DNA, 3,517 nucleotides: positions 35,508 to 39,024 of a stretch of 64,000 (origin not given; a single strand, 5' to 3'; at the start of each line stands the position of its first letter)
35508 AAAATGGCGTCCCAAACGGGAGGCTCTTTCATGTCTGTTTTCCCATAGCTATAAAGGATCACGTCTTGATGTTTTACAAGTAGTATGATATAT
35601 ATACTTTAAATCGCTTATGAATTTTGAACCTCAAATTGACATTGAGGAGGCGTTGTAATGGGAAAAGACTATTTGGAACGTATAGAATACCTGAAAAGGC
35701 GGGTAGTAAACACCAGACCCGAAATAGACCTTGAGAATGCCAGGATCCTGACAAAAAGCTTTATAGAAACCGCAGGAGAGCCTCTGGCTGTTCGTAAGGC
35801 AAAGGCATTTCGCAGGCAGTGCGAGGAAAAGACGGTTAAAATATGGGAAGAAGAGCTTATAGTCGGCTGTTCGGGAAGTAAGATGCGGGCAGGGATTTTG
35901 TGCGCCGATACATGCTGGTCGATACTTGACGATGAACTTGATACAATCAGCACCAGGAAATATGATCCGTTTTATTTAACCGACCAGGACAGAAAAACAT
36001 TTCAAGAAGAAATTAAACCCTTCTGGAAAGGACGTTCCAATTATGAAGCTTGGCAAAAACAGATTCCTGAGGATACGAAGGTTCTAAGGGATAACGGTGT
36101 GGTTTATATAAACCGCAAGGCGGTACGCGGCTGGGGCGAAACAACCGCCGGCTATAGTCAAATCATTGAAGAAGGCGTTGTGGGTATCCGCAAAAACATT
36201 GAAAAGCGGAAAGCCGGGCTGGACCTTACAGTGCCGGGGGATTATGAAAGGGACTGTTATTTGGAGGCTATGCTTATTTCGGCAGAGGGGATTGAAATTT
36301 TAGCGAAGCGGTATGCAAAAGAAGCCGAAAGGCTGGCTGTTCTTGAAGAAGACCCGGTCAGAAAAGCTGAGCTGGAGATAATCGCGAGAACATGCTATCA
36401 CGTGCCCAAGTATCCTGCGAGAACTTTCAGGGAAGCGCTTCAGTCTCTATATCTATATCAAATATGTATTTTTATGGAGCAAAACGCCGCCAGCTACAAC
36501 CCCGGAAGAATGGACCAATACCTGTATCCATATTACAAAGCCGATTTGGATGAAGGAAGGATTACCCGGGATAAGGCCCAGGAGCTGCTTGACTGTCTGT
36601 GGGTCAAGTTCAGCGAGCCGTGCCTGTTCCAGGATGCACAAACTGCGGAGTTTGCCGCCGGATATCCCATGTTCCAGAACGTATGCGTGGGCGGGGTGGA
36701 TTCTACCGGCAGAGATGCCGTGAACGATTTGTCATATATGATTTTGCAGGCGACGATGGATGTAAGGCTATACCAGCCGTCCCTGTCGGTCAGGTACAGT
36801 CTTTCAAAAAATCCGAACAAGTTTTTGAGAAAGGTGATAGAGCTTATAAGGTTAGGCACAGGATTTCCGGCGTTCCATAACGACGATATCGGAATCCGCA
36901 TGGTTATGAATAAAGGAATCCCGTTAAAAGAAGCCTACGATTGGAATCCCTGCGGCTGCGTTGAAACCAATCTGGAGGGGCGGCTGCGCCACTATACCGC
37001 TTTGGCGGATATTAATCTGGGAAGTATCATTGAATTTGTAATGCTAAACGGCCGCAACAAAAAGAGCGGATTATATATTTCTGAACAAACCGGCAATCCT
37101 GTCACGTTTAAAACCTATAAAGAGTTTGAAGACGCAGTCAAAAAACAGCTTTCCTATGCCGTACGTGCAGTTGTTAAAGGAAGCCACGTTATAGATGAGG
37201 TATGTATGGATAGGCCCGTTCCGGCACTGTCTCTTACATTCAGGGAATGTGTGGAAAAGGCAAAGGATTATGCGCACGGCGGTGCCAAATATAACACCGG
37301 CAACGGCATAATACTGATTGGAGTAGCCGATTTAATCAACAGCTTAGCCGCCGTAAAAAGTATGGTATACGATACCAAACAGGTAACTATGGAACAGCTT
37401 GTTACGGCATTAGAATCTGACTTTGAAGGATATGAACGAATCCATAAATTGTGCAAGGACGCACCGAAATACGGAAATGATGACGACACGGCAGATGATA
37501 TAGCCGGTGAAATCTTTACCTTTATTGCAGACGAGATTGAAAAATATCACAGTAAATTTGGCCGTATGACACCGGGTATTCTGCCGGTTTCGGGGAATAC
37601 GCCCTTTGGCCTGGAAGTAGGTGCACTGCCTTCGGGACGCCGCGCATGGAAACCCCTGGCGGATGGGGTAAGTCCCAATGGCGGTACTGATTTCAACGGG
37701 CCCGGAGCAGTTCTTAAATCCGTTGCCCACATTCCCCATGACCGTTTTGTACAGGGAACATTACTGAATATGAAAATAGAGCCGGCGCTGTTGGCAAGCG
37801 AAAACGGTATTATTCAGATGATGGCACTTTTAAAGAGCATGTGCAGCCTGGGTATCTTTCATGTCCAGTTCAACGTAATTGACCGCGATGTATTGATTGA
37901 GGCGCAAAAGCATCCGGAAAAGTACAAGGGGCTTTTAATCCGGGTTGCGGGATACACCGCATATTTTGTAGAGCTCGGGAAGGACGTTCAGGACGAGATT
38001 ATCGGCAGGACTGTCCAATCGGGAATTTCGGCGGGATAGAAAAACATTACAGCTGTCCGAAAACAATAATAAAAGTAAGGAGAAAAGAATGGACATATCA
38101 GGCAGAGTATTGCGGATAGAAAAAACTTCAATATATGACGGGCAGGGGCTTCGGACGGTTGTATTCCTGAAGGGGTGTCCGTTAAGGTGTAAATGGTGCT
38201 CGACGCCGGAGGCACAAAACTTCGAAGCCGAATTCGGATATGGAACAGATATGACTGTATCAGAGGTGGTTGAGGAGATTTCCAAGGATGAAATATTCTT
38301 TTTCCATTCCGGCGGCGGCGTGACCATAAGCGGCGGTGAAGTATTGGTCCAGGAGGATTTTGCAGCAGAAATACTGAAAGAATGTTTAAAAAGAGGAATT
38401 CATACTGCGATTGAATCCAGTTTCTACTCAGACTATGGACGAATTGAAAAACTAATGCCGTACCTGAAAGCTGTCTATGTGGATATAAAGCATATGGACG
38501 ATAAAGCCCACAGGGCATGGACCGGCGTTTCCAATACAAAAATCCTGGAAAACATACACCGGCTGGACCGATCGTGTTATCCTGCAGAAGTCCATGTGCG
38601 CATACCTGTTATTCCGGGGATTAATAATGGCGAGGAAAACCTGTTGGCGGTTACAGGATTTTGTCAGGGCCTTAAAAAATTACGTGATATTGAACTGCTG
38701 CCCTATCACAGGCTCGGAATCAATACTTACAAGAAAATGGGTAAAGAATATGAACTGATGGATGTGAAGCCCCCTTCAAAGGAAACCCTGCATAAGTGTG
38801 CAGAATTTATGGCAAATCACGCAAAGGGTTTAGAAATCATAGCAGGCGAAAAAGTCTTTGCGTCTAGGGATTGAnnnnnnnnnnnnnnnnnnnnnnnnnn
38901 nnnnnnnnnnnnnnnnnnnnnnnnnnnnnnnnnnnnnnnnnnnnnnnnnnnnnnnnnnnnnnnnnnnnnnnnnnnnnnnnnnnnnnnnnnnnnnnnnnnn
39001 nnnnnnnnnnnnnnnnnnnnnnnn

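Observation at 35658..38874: Eliminase-type glycyl radical enzyme of unassignable specificity paired with a minimal (PflA-like, 261-aa) activase, next to an MCP and with no BMC, dhaT or proC partners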

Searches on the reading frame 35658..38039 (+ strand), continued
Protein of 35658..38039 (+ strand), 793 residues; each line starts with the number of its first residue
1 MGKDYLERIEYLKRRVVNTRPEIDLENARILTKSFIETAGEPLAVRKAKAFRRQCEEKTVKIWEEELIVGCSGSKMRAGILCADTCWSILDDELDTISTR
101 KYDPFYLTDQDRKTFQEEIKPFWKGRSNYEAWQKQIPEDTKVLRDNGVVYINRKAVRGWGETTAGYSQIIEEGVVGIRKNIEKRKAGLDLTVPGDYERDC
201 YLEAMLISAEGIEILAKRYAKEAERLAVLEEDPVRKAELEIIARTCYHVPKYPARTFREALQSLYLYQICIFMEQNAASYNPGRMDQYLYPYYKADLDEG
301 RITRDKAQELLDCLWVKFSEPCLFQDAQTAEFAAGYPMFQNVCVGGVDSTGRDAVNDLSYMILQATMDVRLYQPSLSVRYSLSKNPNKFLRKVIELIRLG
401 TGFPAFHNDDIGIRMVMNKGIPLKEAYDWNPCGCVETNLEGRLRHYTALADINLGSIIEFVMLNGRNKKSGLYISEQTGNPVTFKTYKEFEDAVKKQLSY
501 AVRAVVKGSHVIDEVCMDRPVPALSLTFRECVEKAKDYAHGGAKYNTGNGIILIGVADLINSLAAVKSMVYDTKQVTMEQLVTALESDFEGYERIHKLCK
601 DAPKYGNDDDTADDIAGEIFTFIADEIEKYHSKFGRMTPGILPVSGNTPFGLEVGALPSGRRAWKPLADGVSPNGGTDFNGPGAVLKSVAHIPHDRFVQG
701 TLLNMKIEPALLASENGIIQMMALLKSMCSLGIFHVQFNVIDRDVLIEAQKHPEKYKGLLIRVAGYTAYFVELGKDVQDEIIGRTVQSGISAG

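Call 50: find_encoding_contigs(protein=P0013, flank=10000, max_places=2)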
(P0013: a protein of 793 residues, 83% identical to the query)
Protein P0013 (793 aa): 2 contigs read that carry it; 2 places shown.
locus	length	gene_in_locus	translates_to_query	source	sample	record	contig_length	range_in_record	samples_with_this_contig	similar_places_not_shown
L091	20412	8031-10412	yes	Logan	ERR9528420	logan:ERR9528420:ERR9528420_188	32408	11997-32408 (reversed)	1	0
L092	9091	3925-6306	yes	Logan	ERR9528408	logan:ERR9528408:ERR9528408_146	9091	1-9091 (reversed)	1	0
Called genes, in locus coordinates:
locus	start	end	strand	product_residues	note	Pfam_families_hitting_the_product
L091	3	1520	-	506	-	?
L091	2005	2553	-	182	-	PF07875:Coat_F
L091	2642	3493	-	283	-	-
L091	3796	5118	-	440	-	PF01565:FAD_binding_4, PF08031:BBE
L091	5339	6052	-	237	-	-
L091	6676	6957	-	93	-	PF06865:Ppnp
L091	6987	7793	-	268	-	PF03446:NAD_binding_2, PF03807:F420_oxidored, PF14748:P5CR_dimer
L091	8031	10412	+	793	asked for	PF02901:PFL-like, PF01228:Gly_radical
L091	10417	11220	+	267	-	PF13353:Fer4_12, PF04055:Radical_SAM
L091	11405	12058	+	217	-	PF00392:GntR, PF07729:FCD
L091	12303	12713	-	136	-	PF01327:Pep_deformylase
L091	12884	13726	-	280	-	PF06347:SH3_4 (weak), PF08239:SH3_3, PF03734:YkuD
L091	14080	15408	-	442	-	PF03825:Nuc_H_symport (faint), PF07690:MFS_1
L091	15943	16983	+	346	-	PF02743:dCache_1, PF22673:MCP-like_PDC_1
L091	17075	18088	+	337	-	PF01078:Mg_chelatase (faint), PF00158:Sigma54_activat, PF14532:Sigma54_activ_2, PF07724:AAA_2 (faint), PF00004:AAA (faint), PF07728:AAA_5 (weak), PF25601:AAA_lid_14, PF02954:HTH_8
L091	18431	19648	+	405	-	PF10114:PocR, PF06580:His_kinase, PF02518:HATPase_c (weak)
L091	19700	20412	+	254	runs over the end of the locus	PF00072:Response_reg, PF00165:HTH_AraC, PF12833:HTH_18, PF00165:HTH_AraC (weak)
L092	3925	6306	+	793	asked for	PF02901:PFL-like, PF01228:Gly_radical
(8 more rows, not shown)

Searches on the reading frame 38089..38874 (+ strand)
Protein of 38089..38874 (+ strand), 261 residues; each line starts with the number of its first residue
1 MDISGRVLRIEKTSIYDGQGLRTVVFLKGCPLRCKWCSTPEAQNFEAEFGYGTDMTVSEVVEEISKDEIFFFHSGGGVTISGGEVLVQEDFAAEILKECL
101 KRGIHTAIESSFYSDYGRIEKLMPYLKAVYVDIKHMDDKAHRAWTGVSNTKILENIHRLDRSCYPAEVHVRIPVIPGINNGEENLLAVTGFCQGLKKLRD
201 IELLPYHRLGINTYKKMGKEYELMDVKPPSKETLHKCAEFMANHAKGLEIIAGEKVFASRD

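Call 6: search_protein_families(library=ncbifam, proteins=[window:38089-38874:+], max_evalue=0.00001)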
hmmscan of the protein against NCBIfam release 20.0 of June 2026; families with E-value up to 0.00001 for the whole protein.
window:38089-38874:+ (261 aa): 17 families
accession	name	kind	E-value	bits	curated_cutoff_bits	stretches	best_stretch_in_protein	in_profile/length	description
TIGR02494.1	PFLE_PFLC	subfamily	1.8e-78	263.8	174.35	2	51-243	100-291/293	glycyl-radical enzyme activating protein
NF048010.1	SfplDhtActHpsHDes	equivalog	2.6e-76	256.3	430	2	49-237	106-294/298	(2S)-3-sulfopropanediol dehydratase activating enzyme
NF043069.1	T4HPD_activ_SAM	equivalog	8.6e-74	248.6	425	2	52-243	101-290/299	trans-4-hydroxy-L-proline dehydratase activase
TIGR04395.1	cutC_activ_rSAM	equivalog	2.6e-68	230.6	360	2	52-245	107-301/309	choline TMA-lyase-activating enzyme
NF033719.1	ind_deCO2_activ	equivalog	2.8e-67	227.2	425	2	51-244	107-296/302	indoleacetate decarboxylase activase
NF048008.1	SfplDhtActHpfHKleb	equivalog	1.1e-64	218.6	500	2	51-241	103-296/308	(2S)-3-sulfopropanediol dehydratase activating enzyme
NF033717.2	HPDL_rSAM_activ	equivalog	1.5e-61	208.4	420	2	52-243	109-298/311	4-hydroxyphenylacetate decarboxylase activase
TIGR02493.1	PFLA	equivalog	4.6e-59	199.6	231.75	1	9-242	4-233/235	pyruvate formate-lyase-activating protein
NF007483.0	PRK10076.1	equivalog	2.1e-52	178.1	326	2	52-244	95-283/292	[formate-C-acetyltransferase]-activating enzyme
NF008356.0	PRK11145.1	equivalog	2.5e-52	177.6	375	1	2-244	2-240/246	pyruvate formate lyase 1-activating protein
TIGR04003.1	rSAM_BssD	equivalog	6.9e-44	150.3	496.45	2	51-232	104-287/314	[benzylsuccinate synthase]-activating enzyme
TIGR04041.1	activase_YjjW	hypoth_equivalog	1.1e-32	113.6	250.2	2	53-220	91-252/276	YjjW family glycine radical enzyme activase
TIGR02495.1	NrdG2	equivalog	5.2e-14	52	131.15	1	13-189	8-177/193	anaerobic ribonucleoside-triphosphate reductase activating protein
TIGR02491.1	NrdG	equivalog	2e-12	47.3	126.1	1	7-154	2-152/154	anaerobic ribonucleoside-triphosphate reductase activating protein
TIGR04349.1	rSAM_QueE_gams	hypoth_equivalog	1.6e-09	37.7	300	1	20-120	18-106/210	7-carboxy-7-deazaguanine synthase QueE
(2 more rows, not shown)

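Call 7: search_protein_families(library=pfam, proteins=[window:38089-38874:+], max_evalue=0.00001)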
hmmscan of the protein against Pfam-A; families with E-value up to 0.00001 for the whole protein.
window:38089-38874:+ (261 aa): 2 families
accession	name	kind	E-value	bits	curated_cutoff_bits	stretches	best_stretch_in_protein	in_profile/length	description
PF04055.27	Radical_SAM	-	3.8e-20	73.1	29.5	1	25-185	2-162/166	Radical SAM superfamily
PF13353.11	Fer4_12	-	4.3e-14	53.4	22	1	17-152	2-136/137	4Fe-4S single cluster domain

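Call 40: search_protein_representatives(protein=window:38089-38874:+)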
Query: 261 residues. Proteins with E-value up to 0.001 (for the whole library): 12965; up to 1e-10: 6687; up to 1e-30: 1754. The best 150 are listed.
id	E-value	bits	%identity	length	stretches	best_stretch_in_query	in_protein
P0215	1.7e-84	299.7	55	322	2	47-248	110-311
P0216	6.2e-78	278.1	47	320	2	34-254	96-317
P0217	7.6e-74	264.7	50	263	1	1-244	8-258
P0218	1.1e-73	264.3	50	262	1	4-249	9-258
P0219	1.1e-73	264.3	50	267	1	4-247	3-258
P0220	1.3e-71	257.4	51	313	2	34-232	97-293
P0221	9.8e-71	254.5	51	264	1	5-227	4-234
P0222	1.8e-68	247.1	51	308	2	50-241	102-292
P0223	6.3e-68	245.3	57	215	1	2-198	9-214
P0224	5.8e-67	242.2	56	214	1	55-254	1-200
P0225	8.0e-67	241.7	46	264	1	1-246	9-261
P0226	8.9e-67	241.6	49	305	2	47-248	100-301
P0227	1.2e-66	241.2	46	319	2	34-254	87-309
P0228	1.7e-65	237.3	63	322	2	8-96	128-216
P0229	9.0e-62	225.2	43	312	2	33-240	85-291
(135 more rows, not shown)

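Call 41: search_solved_structures(query=window:38089-38874:+, max_evalue=0.001, show_alignments=2)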
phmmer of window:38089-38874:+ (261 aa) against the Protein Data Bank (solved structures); distinct sequences matched with E-value up to 0.001: 3.
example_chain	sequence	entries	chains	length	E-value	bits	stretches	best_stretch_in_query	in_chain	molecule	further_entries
3c8f_A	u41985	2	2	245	2e-40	142.1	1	3-240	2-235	Pyruvate formate-lyase 1-activating enzyme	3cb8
8fo0_A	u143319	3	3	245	1.5e-39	139.2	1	3-240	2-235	Pyruvate formate-lyase 1-activating enzyme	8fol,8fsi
3can_A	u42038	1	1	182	1.2e-27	100.2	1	73-244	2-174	Pyruvate-formate lyase-activating enzyme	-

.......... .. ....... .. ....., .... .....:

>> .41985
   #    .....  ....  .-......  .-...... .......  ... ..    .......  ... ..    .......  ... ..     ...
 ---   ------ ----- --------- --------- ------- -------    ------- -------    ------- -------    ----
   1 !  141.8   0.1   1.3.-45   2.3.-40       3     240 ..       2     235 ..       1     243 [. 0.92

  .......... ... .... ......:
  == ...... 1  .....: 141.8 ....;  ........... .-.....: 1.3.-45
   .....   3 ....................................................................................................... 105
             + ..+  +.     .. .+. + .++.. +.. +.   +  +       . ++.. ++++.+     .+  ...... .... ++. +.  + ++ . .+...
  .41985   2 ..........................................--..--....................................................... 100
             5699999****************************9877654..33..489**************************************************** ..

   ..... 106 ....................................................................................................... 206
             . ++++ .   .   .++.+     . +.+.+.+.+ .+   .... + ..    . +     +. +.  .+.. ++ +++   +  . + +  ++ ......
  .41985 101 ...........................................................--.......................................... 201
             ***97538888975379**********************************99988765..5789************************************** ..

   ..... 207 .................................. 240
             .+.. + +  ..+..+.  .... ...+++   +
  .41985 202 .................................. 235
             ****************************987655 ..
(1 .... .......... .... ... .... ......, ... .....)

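Call 69: find_homologous_proteins(query=window:38089-38874:+, max_evalue=1e-30)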
Query window:38089-38874:+ (261 aa): 7482 proteins with E <= 1e-30 among 8000 candidates; the best 120 are listed.
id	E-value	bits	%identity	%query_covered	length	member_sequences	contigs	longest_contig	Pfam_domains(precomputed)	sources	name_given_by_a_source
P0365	6.1e-175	598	100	100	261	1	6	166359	PF04055.28,PF13353.12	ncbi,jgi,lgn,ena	jgi:pyruvate formate lyase activating enzyme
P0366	5.7e-135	467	79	98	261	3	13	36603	PF04055.28,PF13353.12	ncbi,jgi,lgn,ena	jgi:pyruvate formate lyase activating enzyme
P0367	5.9e-130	450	75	98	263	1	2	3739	PF04055.28,PF13353.12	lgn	-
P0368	6.8e-121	421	72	98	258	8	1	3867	PF04055.28,PF13353.12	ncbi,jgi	-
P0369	1.2e-106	374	63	98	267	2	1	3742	PF04055.28,PF13353.12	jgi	jgi:pyruvate formate lyase activating enzyme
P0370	7.3e-99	348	63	94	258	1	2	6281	PF04055.28,PF13353.12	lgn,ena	-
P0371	2.8e-97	343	60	95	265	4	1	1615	PF04055.28,PF13353.12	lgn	-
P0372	6.2e-96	339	61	92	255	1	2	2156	PF04055.28,PF13353.12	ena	-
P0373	9.1e-96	338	57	98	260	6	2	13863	PF04055.28,PF13353.12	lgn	-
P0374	1.3e-95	338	61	90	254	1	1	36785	PF04055.28,PF13353.12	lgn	-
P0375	1.7e-95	337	60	94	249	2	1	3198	PF04055.28,PF13353.12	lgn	-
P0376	2.2e-95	337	48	96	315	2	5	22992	PF14697.12,PF04055.28,PF12797.13,PF13353.12,PF12837.13,PF00037.33,PF13484.12,PF12838.13,PF13237.12,PF12800.13,PF13187.12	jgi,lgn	jgi:pyruvate formate lyase activating enzyme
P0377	3.4e-95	336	58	97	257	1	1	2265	PF04055.28,PF13353.12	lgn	-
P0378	1.2e-94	335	62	90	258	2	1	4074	PF04055.28,PF13353.12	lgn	-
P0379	1.6e-94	334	59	97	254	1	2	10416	PF04055.28,PF13353.12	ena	-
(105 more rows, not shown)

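Call 76: predict_structure(alignment_id=A1)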
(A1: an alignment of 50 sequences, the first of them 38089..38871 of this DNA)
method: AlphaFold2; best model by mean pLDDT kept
length: 261 residues; sequences in the alignment: 50
mean_pLDDT: 91.3   pTM: 0.89
mean pLDDT of the five models: 91.3, 91.0, 90.6, 90.0, 88.6
residues with pLDDT >= 90: 206; 70-90: 39; 50-70: 15; < 50: 1
segments of 3 or more residues with pLDDT < 50: none
pLDDT, mean of each block of 10 residues (from residue 1): 90 63 91 89 91 96 84 80 85 97 93 94 96 97 95 97 95 96 98 96 90 92 93 97 93 88 56
secondary structure, 60 per line:
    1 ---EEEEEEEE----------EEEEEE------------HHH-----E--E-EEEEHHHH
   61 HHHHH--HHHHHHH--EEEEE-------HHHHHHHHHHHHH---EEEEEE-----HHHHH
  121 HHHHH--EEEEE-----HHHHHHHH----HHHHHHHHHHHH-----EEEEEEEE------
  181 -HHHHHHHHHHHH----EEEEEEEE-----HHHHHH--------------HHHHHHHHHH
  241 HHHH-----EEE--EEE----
elements in order: E4-11 E22-27 E53-56 H57-65 H68-74 E77-81 H89-101 E105-110 H116-125 E128-132 H138-145 H150-161 E167-174 H182-193 E198-205 H211-216 H231-244 E250-252 E255-257

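Call 78: fold_search(model_id=the predicted structure, library=pdb)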
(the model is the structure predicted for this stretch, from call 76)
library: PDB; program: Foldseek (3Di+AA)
matches with E <= 10: 1508; with E <= 0.001: 101
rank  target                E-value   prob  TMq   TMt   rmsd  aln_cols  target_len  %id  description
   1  8fo0                  2.0e-25  1.00  0.87  0.93   2.0       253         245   30  The structure of a crystallizable variant of E. coli pyruvate formate-lyase activating enzyme bound to a partially cleav (released 2023-05-24)
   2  3cb8_A                2.5e-24  1.00  0.87  0.93   1.8       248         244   31  4Fe-4S-Pyruvate formate-lyase activating enzyme in complex with AdoMet and a peptide substrate (released 2008-10-28)
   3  3c8f                  3.7e-24  1.00  0.87  0.92   2.0       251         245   31  4Fe-4S-Pyruvate formate-lyase Activating Enzyme with partially disordered AdoMet (released 2008-10-28)
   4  3can                  2.1e-12  1.00  0.57  0.90   1.9       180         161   30  Crystal structure of a domain of pyruvate-formate lyase-activating enzyme from Bacteroides vulgatus ATCC 8482 (released 2008-03-04)
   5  5hr6_A                2.3e-08  1.00  0.66  0.50   6.1       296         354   14  X-ray crystal structure of C118A RlmN with cross-linked tRNA purified from Escherichia coli (released 2016-04-13)
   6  3rfa_A                2.8e-08  1.00  0.68  0.55   6.1       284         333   15  X-ray structure of RlmN from Escherichia coli in complex with S-adenosylmethionine (released 2011-05-11)
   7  3rfa_B                4.9e-08  1.00  0.69  0.52   6.0       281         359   15  X-ray structure of RlmN from Escherichia coli in complex with S-adenosylmethionine (released 2011-05-11)
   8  4pl1_B                6.6e-08  1.00  0.68  0.51   6.1       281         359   16  X-ray crystal structure of C118A RlmN from Escherichia coli with S-adenosylmethionine (released 2014-05-28)
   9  4pl1_A                1.6e-07  1.00  0.67  0.54   6.3       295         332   14  X-ray crystal structure of C118A RlmN from Escherichia coli with S-adenosylmethionine (released 2014-05-28)
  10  9dgw_C                1.8e-07  1.00  0.61  0.58   6.4       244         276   12  X-ray crystal structure of the Viperin-like enzyme from T. virens with bound CTP and SAM (released 2025-02-12)
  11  5hr7_A                2.2e-07  1.00  0.64  0.48   6.7       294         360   12  X-ray crystal structure of C118A RlmN from Escherichia coli with cross-linked in vitro transcribed tRNA (released 2016-04-13)
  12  7qbu_B                2.2e-07  1.00  0.57  0.40   6.8       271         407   14  B12-dependent radical SAM methyltransferase, Mmp10 with [4Fe-4S] cluster, cobalamin, and S-methyl-5'-thioadenosine bou (released 2022-02-02)
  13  4pl2_A                2.9e-07  1.00  0.65  0.50   6.5       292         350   14  X-ray crystal structure of C118A RlmN from Escherichia coli (released 2014-05-28)
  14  6djt                  2.9e-07  1.00  0.58  0.51   5.8       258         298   14  Structure of TYW1 with a lysine-pyruvate adduct bound (released 2018-06-13)
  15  6fz6_A                3.7e-07  1.00  0.64  0.51   5.1       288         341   14  Crystal Structure of a radical SAM methyltransferase from Sphaerobacter thermophilus (released 2019-04-10)
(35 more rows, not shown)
